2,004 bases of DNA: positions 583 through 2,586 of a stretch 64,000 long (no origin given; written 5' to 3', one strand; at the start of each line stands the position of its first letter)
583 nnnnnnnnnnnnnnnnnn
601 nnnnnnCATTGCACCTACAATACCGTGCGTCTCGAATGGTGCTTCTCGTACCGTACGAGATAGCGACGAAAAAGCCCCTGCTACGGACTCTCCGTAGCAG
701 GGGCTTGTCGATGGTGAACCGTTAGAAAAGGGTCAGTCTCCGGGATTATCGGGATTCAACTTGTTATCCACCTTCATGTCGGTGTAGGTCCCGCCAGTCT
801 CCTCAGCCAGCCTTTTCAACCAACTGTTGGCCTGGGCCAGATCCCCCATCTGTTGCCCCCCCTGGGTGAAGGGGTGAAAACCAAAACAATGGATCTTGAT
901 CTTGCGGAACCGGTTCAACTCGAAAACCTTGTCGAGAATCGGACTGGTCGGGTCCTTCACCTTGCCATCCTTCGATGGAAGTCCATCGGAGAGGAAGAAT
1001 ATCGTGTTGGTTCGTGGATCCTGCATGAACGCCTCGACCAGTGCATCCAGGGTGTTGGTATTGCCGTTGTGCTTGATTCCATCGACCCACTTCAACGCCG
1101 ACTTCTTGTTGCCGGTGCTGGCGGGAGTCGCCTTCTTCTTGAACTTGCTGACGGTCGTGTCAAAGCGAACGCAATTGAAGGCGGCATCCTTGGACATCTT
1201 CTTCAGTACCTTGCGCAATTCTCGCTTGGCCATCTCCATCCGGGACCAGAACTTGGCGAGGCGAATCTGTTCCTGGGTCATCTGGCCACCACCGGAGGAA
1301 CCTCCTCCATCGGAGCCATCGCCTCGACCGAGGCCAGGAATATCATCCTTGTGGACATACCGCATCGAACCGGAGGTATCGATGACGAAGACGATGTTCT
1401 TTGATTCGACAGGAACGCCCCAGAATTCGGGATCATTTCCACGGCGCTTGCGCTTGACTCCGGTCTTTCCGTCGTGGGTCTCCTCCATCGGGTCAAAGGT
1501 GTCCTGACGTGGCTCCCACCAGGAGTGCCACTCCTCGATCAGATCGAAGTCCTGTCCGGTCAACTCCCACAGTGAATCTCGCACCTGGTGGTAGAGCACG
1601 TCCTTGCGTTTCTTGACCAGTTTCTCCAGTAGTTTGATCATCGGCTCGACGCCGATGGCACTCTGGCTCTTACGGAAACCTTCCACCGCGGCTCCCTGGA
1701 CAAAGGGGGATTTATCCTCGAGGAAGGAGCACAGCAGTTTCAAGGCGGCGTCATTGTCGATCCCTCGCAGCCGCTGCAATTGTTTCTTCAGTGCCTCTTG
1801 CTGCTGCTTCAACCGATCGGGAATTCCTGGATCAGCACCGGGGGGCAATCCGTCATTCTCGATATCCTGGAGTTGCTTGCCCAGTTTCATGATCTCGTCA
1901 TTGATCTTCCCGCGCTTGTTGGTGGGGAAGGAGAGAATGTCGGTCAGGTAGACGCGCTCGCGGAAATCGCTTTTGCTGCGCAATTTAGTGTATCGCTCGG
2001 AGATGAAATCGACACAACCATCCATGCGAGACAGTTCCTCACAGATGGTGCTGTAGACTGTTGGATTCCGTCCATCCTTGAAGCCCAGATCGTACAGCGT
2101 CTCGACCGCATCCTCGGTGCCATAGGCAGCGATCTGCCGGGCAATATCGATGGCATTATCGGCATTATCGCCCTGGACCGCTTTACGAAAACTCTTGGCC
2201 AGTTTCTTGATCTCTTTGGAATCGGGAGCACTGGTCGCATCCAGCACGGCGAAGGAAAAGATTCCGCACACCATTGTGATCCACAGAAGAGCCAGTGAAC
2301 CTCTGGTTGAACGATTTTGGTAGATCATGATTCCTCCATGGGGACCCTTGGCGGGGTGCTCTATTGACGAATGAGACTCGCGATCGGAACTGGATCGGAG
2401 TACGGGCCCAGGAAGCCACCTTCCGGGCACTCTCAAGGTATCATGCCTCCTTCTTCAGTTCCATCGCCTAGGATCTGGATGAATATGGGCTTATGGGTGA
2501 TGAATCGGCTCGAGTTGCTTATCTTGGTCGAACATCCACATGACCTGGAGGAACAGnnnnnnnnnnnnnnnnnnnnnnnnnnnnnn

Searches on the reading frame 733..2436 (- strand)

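Call 92: search_protein_families(library=pfam, proteins=[window:733-2436:-], max_evalue=0.00001)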
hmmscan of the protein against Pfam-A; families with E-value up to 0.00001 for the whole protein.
window:733-2436:- (567 aa): 4 families
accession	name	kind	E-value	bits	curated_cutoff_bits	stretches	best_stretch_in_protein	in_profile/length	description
PF13768.12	VWA_3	-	5.4e-10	40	27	1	401-551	18-153/155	von Willebrand factor type A domain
PF13646.12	HEAT_2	-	9.2e-07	29.5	27.7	0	223-280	24-78/88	HEAT repeats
PF13519.12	VWA_2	-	1.3e-06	29.5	27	0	397-485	18-106/107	von Willebrand factor type A domain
PF00092.34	VWA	-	9.2e-06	26.4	23.8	0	400-548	17-155/174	von Willebrand factor type A domain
